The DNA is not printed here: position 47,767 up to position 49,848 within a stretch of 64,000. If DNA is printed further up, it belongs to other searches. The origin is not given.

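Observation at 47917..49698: Cytidylyltransferase fused to an O-methyltransferase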

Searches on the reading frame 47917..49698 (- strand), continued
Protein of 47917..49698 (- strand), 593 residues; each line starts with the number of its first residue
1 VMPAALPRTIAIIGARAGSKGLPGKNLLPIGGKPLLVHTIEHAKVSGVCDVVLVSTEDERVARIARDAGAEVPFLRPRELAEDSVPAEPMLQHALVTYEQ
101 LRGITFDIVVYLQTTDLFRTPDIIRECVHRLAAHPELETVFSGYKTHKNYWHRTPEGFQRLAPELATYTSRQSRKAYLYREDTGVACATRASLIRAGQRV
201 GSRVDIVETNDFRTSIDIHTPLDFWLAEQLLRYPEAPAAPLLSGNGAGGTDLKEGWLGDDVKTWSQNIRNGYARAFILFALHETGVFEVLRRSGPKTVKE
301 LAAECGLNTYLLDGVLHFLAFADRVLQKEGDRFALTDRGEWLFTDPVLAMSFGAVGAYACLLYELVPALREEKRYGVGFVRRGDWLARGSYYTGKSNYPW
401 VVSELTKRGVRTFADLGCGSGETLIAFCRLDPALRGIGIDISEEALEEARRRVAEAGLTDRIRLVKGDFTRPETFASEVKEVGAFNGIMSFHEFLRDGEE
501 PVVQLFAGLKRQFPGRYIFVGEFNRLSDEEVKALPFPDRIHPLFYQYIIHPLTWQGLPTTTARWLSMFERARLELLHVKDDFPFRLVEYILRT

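Call 23: find_encoding_contigs(protein=P0093, flank=10000, max_places=2)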
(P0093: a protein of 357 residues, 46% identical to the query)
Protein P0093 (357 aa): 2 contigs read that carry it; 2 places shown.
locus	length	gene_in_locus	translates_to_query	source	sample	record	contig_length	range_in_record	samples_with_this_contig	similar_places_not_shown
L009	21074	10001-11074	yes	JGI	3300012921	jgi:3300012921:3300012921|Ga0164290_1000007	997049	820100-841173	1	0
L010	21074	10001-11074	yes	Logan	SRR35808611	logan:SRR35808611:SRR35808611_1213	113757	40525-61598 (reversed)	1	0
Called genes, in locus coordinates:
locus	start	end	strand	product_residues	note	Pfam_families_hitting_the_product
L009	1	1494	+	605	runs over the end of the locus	PF00005:ABC_tran, PF02463:SMC_N (faint)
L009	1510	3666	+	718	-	PF00224:PK, PF14306:PUA_2, PF01747:ATP-sulfurylase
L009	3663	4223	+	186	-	PF01583:APS_kinase, PF13671:AAA_33 (faint)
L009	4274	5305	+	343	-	PF00685:Sulfotransfer_1, PF13469:Sulfotransfer_3 (weak)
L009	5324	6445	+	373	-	PF02746:MR_MLE_N, PF13378:MR_MLE_C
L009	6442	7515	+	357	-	PF02615:Ldh_2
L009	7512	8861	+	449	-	-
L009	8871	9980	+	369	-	-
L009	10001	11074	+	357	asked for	PF00891:Methyltransf_2 (weak), PF08241:Methyltransf_11, PF08242:Methyltransf_12, PF13649:Methyltransf_25, PF13847:Methyltransf_31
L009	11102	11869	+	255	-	PF02348:CTP_transf_3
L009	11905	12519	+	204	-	PF00117:GATase, PF01174:SNO (faint)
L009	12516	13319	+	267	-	PF00977:His_biosynth, PF03060:NMO (weak)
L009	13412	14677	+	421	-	-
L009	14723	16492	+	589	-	-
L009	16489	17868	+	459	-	PF04055:Radical_SAM, PF13186:SPASM (faint)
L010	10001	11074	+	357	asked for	PF00891:Methyltransf_2 (weak), PF08241:Methyltransf_11, PF08242:Methyltransf_12, PF13649:Methyltransf_25, PF13847:Methyltransf_31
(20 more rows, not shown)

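Call 24: find_encoding_contigs(protein=P0067, flank=10000, max_places=2)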
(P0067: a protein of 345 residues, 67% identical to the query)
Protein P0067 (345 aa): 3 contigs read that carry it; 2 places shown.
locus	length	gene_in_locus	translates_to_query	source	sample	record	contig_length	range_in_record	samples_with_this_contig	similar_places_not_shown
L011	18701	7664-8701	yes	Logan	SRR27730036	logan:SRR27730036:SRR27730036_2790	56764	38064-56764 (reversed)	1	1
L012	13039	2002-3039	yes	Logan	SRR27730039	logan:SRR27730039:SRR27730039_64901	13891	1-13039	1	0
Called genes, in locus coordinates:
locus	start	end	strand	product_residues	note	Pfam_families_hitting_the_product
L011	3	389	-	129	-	?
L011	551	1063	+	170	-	-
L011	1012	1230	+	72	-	-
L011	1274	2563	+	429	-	PF01075:Glyco_transf_9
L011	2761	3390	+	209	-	PF13412:HTH_24 (weak)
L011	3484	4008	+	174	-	PF00156:Pribosyltran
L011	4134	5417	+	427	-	PF13807:GNVR (faint)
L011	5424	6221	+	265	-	PF05401:NodS (weak), PF01209:Ubie_methyltran, PF02353:CMAS (weak), PF13489:Methyltransf_23, PF13847:Methyltransf_31, PF08241:Methyltransf_11, PF08242:Methyltransf_12, PF13649:Methyltransf_25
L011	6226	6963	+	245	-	PF13489:Methyltransf_23, PF01209:Ubie_methyltran, PF13649:Methyltransf_25, PF13847:Methyltransf_31, PF08241:Methyltransf_11, PF08242:Methyltransf_12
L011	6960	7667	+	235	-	PF02348:CTP_transf_3, PF12804:NTP_transf_3 (weak)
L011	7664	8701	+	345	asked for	PF13847:Methyltransf_31, PF08241:Methyltransf_11 (weak), PF08242:Methyltransf_12 (weak), PF13649:Methyltransf_25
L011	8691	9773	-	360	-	-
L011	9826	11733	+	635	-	PF04464:Glyphos_transf (weak)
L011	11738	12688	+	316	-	PF08003:Methyltransf_9 (weak), PF13489:Methyltransf_23, PF07021:MetW (weak), PF13847:Methyltransf_31, PF08241:Methyltransf_11, PF08242:Methyltransf_12, PF13649:Methyltransf_25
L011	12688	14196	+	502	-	PF01943:Polysacc_synt, PF03023:MurJ (weak)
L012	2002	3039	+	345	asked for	PF13847:Methyltransf_31, PF08241:Methyltransf_11 (weak), PF08242:Methyltransf_12 (weak), PF13649:Methyltransf_25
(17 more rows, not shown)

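Call 35: predict_structure(alignment_id=A1)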
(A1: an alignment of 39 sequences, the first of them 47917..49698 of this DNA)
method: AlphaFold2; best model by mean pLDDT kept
length: 593 residues; sequences in the alignment: 39
mean_pLDDT: 78.8   pTM: 0.49
mean pLDDT of the five models: 78.8, 78.4, 77.9, 76.5, 72.9
residues with pLDDT >= 90: 240; 70-90: 190; 50-70: 91; < 50: 72
segments of 3 or more residues with pLDDT < 50: 164-174, 236-257, 260-262, 345-359, 378-389
pLDDT, mean of each block of 10 residues (from residue 1): 74 84 86 93 96 97 97 95 83 97 97 90 95 94 66 74 45 49 74 92 85 80 82 53 35 49 51 68 83 92 89 82 78 80 45 40 67 55 44 70 96 88 91 95 85 95 92 93 90 79 93 96 81 63 66 65 94 95 78 97
secondary structure, 60 per line:
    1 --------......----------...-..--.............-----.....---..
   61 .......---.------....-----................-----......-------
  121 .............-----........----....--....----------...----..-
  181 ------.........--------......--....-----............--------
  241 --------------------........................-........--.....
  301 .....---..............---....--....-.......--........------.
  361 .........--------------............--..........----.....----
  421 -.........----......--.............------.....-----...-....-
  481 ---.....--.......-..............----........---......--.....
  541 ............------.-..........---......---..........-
elements in order: E9-14 H35-45 E51-55 H59-67 H78-81 H87-102 E108-113 H121-133 E139-146 E151-154 E157-160 E187-190 H191-195 E204-209 H212-215 H221-232 H261-284 H286-293 H298-305 H309-322 E326-329 E332-335 H337-343 H346-353 H360-369 H384-395 H398-407 E412-416 H422-430 E435-440 H443-455 E462-466 H476-479 E484-488 H491-497 H499-512 E517-524 H528-533 H536-552 H561-570 E574-579 E586-592

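Call 40: fold_search(model_id=the predicted structure, library=pdb)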
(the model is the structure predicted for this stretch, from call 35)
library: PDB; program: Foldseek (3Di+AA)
matches with E <= 10: 1993; with E <= 0.001: 1334
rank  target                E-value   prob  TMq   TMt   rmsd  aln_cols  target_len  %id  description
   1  4m6x_A                5.9e-19  1.00  0.34  0.56  15.1       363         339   22  Mutant structure of methyltransferase from Streptomyces hygroscopicus complexed with S-adenosyl-L-homocysteine and met (released 2014-06-25)
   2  4m6x_B                7.8e-19  1.00  0.33  0.56  14.3       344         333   23  Mutant structure of methyltransferase from Streptomyces hygroscopicus complexed with S-adenosyl-L-homocysteine and met (released 2014-06-25)
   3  4m6y_B                1.2e-18  1.00  0.34  0.56  15.0       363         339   22  Mutant structure of methyltransferase from Streptomyces hygroscopicus complexed with S-adenosyl-L-homocysteine and met (released 2014-06-25)
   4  4kib_A                3.3e-18  1.00  0.33  0.55  14.4       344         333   23  Crystal structure of methyltransferase from Streptomyces hygroscopicus complexed with S-adenosyl-L-homocysteine and me (released 2014-05-07)
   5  4kif_B                4.4e-18  1.00  0.36  0.59  14.9       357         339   24  Crystal structure of methyltransferase from Streptomyces hygroscopicus complexed with phenylpyruvic acid (released 2014-05-07)
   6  4m72_A                4.4e-18  1.00  0.34  0.56  14.2       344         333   23  Mutant structure of methyltransferase from Streptomyces hygroscopicus (released 2014-06-25)
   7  4m74_B                4.7e-18  1.00  0.33  0.55  14.3       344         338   22  Mutant structure of methyltransferase from Streptomyces hygroscopicus (released 2014-06-25)
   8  4m73_B                4.9e-18  1.00  0.33  0.56  14.3       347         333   22  Mutant structure of methyltransferase from Streptomyces hygroscopicus (released 2014-06-25)
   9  8r4z_A                9.7e-18  1.00  0.34  0.56  15.0       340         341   21  Crystal structure of alpha keto acid C-methyl-transferases MrsA native-form (released 2024-07-03)
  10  4m73_A                1.3e-17  1.00  0.34  0.56  14.0       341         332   23  Mutant structure of methyltransferase from Streptomyces hygroscopicus (released 2014-06-25)
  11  9ftc_A                1.4e-17  1.00  0.33  0.82   7.5       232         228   28  Aeromonas caviae CMP-Pse5Ac7Ac synthetase in the presence of CMP-Pse5Ac7Ac. (released 2024-10-09)
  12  4kib_B                1.4e-17  1.00  0.33  0.54  14.5       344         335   23  Crystal structure of methyltransferase from Streptomyces hygroscopicus complexed with S-adenosyl-L-homocysteine and me (released 2014-05-07)
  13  4m71_B                1.4e-17  1.00  0.34  0.57  14.2       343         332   23  Mutant structure of methyltransferase from Streptomyces hygroscopicus complexed with S-adenosyl-L-homocysteine and met (released 2014-06-25)
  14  9ftc_B                1.9e-17  1.00  0.33  0.82   7.4       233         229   28  Aeromonas caviae CMP-Pse5Ac7Ac synthetase in the presence of CMP-Pse5Ac7Ac. (released 2024-10-09)
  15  4m71_A                3.0e-17  1.00  0.33  0.55  14.4       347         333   24  Mutant structure of methyltransferase from Streptomyces hygroscopicus complexed with S-adenosyl-L-homocysteine and met (released 2014-06-25)
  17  9ftb                  4.1e-17  1.00  0.33  0.81   7.7       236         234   29  Aeromonas caviae CMP-Pse5A7Ac Synthetase (released 2024-10-09)
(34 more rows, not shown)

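Call 45: search_protein_representatives(protein=window:47917-49698:-)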
Query: 593 residues. Proteins with E-value up to 0.001 (for the whole library): 21086; up to 1e-10: 8923; up to 1e-30: 82. The best 150 are listed.
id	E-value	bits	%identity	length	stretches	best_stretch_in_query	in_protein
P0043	5.1e-201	685.9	53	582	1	8-592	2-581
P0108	4.4e-115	402.1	52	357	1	254-585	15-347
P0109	1.2e-110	387.5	64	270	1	326-592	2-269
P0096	7.6e-94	332.0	48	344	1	259-592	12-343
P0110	3.1e-86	306.8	48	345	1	262-591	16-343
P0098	2.0e-84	300.9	48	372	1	262-592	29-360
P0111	1.5e-83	298.0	43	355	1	258-578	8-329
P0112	8.5e-79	282.3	44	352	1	254-580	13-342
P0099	2.3e-76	274.2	44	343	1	262-592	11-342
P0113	1.8e-74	268.0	62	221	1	253-447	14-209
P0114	3.4e-72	260.5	42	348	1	269-583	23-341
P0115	1.3e-70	255.2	54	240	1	10-233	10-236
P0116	5.5e-67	243.3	52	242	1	8-238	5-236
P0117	8.6e-63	229.4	45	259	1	351-577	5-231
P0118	1.7e-62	228.4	39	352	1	254-582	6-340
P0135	5.0e-40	154.3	36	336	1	271-576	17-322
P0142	9.5e-39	150.0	32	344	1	273-591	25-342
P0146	3.8e-38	148.0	35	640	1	259-582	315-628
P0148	2.0e-37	145.6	30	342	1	262-579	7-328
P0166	1.0e-33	133.4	32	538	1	270-584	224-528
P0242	4.3e-28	114.9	32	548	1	272-582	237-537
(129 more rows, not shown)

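Call 46: search_protein_families(library=pfam, proteins=[P0146, P0166, P0242, P0135, P0142, P0148], max_evalue=0.001)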
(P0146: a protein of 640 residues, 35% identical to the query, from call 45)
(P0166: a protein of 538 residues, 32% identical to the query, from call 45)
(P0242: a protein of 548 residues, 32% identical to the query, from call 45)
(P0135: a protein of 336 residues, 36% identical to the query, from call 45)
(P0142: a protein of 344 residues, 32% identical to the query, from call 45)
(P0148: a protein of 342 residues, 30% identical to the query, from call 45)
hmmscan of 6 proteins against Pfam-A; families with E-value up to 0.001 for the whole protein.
P0146 (640 aa): 14 families
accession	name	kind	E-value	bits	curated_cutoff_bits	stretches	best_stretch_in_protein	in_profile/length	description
PF00106.31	adh_short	-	5.5e-51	173.3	26.6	1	4-188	2-186/195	short chain dehydrogenase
PF13561.12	adh_short_C2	-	6e-36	124.6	27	1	9-193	1-185/236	Enoyl-(Acyl carrier protein) reductase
PF08659.16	KR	-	1.3e-15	58.2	22.6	1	4-166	2-164/180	KR domain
PF13649.12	Methyltransf_25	-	7.4e-11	43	27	1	467-546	1-75/97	Methyltransferase domain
PF08242.18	Methyltransf_12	-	5.2e-08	34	30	1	468-565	1-90/98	Methyltransferase domain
PF13847.12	Methyltransf_31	-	4.1e-07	30.2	27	1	466-527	6-67/145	Methyltransferase domain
PF13489.12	Methyltransf_23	-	9.6e-07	29.1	27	1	463-625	22-163/164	Methyltransferase domain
PF00891.24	Methyltransf_2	-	4.6e-06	26.6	22.3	1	461-621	60-209/210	O-methyltransferase domain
PF08241.18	Methyltransf_11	-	1.7e-05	25.8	21.2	0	468-530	1-57/95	Methyltransferase domain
PF05175.20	MTS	-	0.0001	22.5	23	1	454-524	22-91/170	Methyltransferase small domain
PF08100.18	Dimerisation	-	0.00013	22.1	25.6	0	323-385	11-74/93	O-methyltransferase dimerisation domain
PF01728.25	FtsJ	-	0.00024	21.5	24.1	1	457-527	11-79/181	FtsJ-like methyltransferase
PF02390.23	Methyltransf_4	-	0.00044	20.2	24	1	467-523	5-60/173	Putative methyltransferase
PF12147.14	Methyltransf_20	-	0.00093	18.9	21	0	461-532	131-204/309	Putative methyltransferase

P0166 (538 aa): 12 families
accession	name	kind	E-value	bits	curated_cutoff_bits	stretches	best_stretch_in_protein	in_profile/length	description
PF13649.12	Methyltransf_25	-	4.3e-12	47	27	1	365-455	1-87/97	Methyltransferase domain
PF04140.19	ICMT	-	1.3e-10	42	24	1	72-160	3-93/95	Isoprenylcysteine carboxyl methyltransferase (ICMT) family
PF13847.12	Methyltransf_31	-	2.8e-10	40.5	27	1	364-475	6-112/145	Methyltransferase domain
PF08241.18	Methyltransf_11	-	6e-08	33.7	21.2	1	366-455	1-81/95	Methyltransferase domain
PF04191.18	PEMT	-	6.9e-08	33.3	25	1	67-164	3-102/105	Phospholipid methyltransferase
PF01209.24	Ubie_methyltran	-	6.8e-07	29.3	20.1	1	363-458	49-140/233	ubiE/COQ5 methyltransferase family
PF08242.18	Methyltransf_12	-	4.9e-06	27.6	30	1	366-456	1-87/98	Methyltransferase domain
PF23589.2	WH_AprA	-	1.1e-05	26.3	27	1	225-322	2-93/94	AprA winged helix domain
PF03291.22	mRNA_G-N7_MeTrfase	-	2.3e-05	24.1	26.6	1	363-460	63-168/315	mRNA (guanine-N(7))-methyltransferase domain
PF06966.17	DUF1295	-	4.5e-05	23.5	20.4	1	28-175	82-235/235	Protein of unknown function (DUF1295)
PF00891.24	Methyltransf_2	-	0.00016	21.6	22.3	1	362-484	63-177/210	O-methyltransferase domain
PF02353.26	CMAS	-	0.00062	19.6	27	0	364-474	65-166/273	Mycolic acid cyclopropane synthetase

P0242 (548 aa): 11 families
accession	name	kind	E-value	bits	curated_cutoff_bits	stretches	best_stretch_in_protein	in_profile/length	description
PF04140.19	ICMT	-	2e-16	60.6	24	1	80-170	2-94/95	Isoprenylcysteine carboxyl methyltransferase (ICMT) family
PF13847.12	Methyltransf_31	-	4.3e-14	52.9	27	1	374-527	5-144/145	Methyltransferase domain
PF13489.12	Methyltransf_23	-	1.5e-13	51.2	27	1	372-533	22-163/164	Methyltransferase domain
PF13649.12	Methyltransf_25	-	6.1e-11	43.3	27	1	376-459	1-80/97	Methyltransferase domain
PF04191.18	PEMT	-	1.9e-10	41.6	25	1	76-175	3-104/105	Phospholipid methyltransferase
PF08242.18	Methyltransf_12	-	2.2e-09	38.4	30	1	377-472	1-89/98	Methyltransferase domain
PF08241.18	Methyltransf_11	-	4.6e-09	37.2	21.2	1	377-471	1-83/95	Methyltransferase domain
PF08100.18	Dimerisation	-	3.1e-05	24.1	25.6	1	229-297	8-81/93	O-methyltransferase dimerisation domain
PF07021.18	MetW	-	0.00028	21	21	1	374-409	15-50/193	Methionine biosynthesis protein MetW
PF01728.25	FtsJ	-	0.0008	19.8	24.1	0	366-449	11-97/181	FtsJ-like methyltransferase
PF05175.20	MTS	-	0.00088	19.4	23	0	369-425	28-86/170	Methyltransferase small domain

P0135 (336 aa): 5 families
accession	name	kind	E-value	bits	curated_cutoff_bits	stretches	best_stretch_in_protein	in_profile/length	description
PF13847.12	Methyltransf_31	-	3.5e-07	30.4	27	1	153-268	5-113/145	Methyltransferase domain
PF13649.12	Methyltransf_25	-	5.9e-07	30.5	27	1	156-216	2-60/97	Methyltransferase domain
PF06325.19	PrmA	-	7.6e-06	26.1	22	1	150-207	160-216/296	Ribosomal protein L11 methyltransferase (PrmA)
PF00891.24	Methyltransf_2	-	0.00075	19.3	22.3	0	150-316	61-208/210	O-methyltransferase domain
PF05175.20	MTS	-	0.00076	19.6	23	0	145-212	25-91/170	Methyltransferase small domain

P0142 (344 aa): 7 families
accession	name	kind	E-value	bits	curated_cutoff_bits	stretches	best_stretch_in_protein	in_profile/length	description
PF13649.12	Methyltransf_25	-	1.1e-06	29.7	27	1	162-246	1-78/97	Methyltransferase domain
PF13847.12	Methyltransf_31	-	1.9e-06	28.1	27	1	162-222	7-67/145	Methyltransferase domain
PF06325.19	PrmA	-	1.1e-05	25.6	22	1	159-219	162-222/296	Ribosomal protein L11 methyltransferase (PrmA)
PF05175.20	MTS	-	2.6e-05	24.4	23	1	152-221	25-93/170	Methyltransferase small domain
PF08242.18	Methyltransf_12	-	0.0001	23.4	30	1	163-247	1-79/98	Methyltransferase domain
PF02475.24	TRM5-TYW2_MTfase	-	0.00011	22.7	28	1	160-222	38-100/164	TRM5/TYW2 methyltransferase domain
PF02390.23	Methyltransf_4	-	0.0003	20.7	24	1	161-218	4-60/173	Putative methyltransferase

P0148 (342 aa): 9 families
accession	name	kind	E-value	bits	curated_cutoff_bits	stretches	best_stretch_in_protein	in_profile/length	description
PF13847.12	Methyltransf_31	-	4.3e-11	43.1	27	1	158-273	3-113/145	Methyltransferase domain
PF13649.12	Methyltransf_25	-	4.9e-09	37.2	27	1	162-241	1-75/97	Methyltransferase domain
PF13489.12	Methyltransf_23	-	1.8e-07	31.5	27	1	157-286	21-124/164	Methyltransferase domain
PF08242.18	Methyltransf_12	-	2.2e-06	28.7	30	1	163-243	1-78/98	Methyltransferase domain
PF08241.18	Methyltransf_11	-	2.9e-06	28.3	21.2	1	163-243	1-73/95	Methyltransferase domain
PF05175.20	MTS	-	3.1e-06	27.4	23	1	152-243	25-111/170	Methyltransferase small domain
PF02390.23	Methyltransf_4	-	1.3e-05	25.1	24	1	159-205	2-48/173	Putative methyltransferase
PF08123.19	DOT1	-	2.8e-05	24.2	23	1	149-203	33-87/205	Histone methylation protein DOT1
PF03291.22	mRNA_G-N7_MeTrfase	-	3.1e-05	23.7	26.6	1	146-270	49-181/315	mRNA (guanine-N(7))-methyltransferase domain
